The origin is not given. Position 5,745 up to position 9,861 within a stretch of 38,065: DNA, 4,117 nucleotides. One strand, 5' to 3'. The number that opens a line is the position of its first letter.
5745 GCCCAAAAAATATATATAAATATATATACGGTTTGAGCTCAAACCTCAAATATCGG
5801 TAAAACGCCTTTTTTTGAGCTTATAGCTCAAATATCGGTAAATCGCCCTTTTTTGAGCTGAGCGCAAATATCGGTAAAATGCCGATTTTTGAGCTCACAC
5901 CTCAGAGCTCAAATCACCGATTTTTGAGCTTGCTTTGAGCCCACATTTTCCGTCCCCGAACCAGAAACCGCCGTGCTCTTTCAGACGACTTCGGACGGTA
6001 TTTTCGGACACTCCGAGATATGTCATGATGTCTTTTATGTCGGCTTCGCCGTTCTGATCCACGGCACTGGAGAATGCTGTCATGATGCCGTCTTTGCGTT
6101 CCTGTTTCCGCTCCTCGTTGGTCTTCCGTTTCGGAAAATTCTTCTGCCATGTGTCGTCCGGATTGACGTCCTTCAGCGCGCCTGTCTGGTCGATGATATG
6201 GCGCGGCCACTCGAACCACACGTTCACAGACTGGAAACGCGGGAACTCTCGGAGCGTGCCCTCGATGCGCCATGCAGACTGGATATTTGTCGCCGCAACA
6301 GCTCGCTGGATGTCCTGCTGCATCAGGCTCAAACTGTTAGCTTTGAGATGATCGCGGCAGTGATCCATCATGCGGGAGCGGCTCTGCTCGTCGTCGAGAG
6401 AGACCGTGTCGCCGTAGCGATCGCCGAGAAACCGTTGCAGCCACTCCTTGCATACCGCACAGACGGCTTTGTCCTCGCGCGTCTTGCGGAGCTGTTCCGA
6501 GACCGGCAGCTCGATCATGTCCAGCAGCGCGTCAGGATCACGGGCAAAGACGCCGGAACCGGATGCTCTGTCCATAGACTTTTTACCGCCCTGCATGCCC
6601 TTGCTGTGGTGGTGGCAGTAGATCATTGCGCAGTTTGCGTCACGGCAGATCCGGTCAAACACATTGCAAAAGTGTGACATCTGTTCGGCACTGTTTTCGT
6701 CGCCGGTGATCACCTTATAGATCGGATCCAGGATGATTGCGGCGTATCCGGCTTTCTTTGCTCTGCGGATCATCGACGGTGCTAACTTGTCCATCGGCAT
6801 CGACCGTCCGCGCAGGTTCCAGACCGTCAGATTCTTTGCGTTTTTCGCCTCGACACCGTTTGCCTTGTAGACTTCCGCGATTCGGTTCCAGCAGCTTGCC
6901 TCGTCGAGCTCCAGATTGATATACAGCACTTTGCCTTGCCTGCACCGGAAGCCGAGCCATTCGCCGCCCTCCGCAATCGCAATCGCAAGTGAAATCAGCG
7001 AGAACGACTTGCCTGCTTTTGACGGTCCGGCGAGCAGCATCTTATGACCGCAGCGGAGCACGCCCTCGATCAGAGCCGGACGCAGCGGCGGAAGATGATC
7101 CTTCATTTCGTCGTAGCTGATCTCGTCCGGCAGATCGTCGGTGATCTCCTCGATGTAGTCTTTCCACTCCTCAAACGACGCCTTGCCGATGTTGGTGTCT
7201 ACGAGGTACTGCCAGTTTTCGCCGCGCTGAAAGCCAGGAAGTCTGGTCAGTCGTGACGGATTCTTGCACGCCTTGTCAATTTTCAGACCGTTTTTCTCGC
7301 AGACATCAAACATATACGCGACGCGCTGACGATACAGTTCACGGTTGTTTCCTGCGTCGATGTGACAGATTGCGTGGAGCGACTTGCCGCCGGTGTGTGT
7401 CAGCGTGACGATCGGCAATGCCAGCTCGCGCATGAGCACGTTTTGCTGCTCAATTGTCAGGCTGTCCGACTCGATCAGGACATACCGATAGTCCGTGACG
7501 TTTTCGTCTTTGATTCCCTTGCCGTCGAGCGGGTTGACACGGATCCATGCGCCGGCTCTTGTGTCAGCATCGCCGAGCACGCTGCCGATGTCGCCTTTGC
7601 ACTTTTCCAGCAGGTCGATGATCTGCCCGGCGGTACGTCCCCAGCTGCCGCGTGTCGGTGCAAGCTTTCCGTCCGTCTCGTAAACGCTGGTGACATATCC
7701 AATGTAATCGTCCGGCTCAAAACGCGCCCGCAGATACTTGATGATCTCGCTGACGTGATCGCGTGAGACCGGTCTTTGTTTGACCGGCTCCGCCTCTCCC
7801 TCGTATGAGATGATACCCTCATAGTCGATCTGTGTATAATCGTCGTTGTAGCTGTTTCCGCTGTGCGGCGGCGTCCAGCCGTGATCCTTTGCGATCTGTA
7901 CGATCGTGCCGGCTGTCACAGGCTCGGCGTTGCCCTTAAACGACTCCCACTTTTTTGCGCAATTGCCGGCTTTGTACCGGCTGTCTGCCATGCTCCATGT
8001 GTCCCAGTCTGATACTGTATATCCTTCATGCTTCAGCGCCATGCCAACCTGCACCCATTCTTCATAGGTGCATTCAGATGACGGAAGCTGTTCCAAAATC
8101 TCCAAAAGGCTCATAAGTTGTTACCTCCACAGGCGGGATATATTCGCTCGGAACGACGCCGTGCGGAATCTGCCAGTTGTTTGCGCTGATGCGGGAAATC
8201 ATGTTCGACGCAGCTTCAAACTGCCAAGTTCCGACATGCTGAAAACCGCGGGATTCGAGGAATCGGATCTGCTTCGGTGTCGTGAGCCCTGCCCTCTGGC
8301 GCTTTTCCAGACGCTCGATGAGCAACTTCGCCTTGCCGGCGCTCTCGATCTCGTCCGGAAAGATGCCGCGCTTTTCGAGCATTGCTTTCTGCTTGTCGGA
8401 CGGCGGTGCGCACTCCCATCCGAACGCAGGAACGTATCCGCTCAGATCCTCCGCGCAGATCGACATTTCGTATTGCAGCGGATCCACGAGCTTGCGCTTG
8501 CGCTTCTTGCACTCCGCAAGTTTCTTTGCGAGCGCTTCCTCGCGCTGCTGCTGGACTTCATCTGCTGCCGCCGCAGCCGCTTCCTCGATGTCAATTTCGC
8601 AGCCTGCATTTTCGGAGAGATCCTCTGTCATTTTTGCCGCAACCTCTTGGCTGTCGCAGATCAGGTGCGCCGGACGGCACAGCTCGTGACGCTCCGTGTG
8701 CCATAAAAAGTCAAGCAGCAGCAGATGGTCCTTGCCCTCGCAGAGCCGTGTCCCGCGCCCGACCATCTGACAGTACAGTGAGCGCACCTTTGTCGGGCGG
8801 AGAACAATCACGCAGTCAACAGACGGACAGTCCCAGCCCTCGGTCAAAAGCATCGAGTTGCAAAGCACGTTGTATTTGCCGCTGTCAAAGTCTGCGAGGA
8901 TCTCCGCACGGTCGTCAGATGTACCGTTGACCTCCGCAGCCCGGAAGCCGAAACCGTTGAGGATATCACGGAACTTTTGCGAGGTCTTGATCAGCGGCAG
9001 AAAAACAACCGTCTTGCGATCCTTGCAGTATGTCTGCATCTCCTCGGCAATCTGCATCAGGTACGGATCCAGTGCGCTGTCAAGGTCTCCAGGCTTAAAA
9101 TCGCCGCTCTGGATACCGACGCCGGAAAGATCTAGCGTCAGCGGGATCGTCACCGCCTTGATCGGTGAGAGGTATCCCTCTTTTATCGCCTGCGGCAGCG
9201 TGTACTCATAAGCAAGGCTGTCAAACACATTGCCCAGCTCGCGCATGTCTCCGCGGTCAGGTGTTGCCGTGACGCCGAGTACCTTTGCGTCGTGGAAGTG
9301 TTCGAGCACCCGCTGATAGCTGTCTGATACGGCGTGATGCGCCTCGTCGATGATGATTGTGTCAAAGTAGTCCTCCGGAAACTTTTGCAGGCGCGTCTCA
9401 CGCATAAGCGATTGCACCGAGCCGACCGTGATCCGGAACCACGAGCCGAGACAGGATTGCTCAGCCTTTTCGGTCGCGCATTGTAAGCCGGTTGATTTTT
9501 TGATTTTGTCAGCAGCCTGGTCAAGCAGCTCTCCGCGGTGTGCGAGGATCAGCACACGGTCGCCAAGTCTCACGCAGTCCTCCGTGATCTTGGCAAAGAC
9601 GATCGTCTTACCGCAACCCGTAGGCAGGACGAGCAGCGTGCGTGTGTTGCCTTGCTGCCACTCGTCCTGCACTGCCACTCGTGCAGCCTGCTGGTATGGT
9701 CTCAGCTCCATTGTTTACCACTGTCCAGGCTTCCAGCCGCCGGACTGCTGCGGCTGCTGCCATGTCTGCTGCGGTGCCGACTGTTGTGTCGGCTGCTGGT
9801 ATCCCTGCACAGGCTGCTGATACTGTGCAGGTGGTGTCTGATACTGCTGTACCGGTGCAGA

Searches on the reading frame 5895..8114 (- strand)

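Call 68: search_protein_families(library=pfam, proteins=[window:5895-8114:-], max_evalue=0.001)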
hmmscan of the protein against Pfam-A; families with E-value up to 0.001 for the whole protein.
window:5895-8114:- (739 aa): 2 families
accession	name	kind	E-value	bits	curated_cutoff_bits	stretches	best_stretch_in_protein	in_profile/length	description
PF13481.12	AAA_25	-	1.7e-30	106.5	27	1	340-506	17-193/195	AAA domain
PF08707.16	PriCT_2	-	2.2e-21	76.5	22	1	5-75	3-77/77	Primase C terminal 2 (PriCT-2)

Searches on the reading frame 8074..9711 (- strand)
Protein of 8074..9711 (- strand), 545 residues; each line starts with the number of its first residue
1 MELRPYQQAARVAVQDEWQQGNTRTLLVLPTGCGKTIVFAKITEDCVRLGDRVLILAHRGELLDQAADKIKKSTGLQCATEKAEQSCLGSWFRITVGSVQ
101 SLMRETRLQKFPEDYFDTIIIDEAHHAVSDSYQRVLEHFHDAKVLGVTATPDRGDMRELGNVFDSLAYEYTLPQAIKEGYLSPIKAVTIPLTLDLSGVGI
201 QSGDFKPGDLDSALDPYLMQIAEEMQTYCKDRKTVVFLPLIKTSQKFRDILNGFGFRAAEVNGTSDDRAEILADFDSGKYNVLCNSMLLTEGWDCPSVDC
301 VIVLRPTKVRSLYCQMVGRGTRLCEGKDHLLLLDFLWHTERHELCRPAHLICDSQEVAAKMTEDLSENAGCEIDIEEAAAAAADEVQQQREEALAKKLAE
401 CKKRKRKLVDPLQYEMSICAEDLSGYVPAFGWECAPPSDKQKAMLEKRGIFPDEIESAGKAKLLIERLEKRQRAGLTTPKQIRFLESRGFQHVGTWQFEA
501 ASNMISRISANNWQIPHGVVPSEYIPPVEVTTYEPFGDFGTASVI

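Call 68: search_protein_families(library=pfam, proteins=[window:8074-9711:-], max_evalue=0.001)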
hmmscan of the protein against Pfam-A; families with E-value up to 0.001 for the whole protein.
window:8074-9711:- (545 aa): 5 families
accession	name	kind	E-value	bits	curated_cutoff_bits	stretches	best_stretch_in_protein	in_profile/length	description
PF04851.21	ResIII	-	1.1e-34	120.2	22.5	1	1-153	2-164/164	Type III restriction enzyme, res subunit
PF00271.37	Helicase_C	-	2.4e-14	54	23.5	1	230-322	14-108/110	Helicase conserved C-terminal domain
PF00270.35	DEAD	-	1.3e-11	44.9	26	1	8-152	5-161/167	DEAD/DEAH box helicase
PF18766.7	SWI2_SNF2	-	3.9e-10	40.2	26.7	1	30-185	26-189/221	SWI2/SNF2 ATPase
PF13604.12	AAA_30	-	5e-07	30.1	27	1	13-166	9-140/191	AAA domain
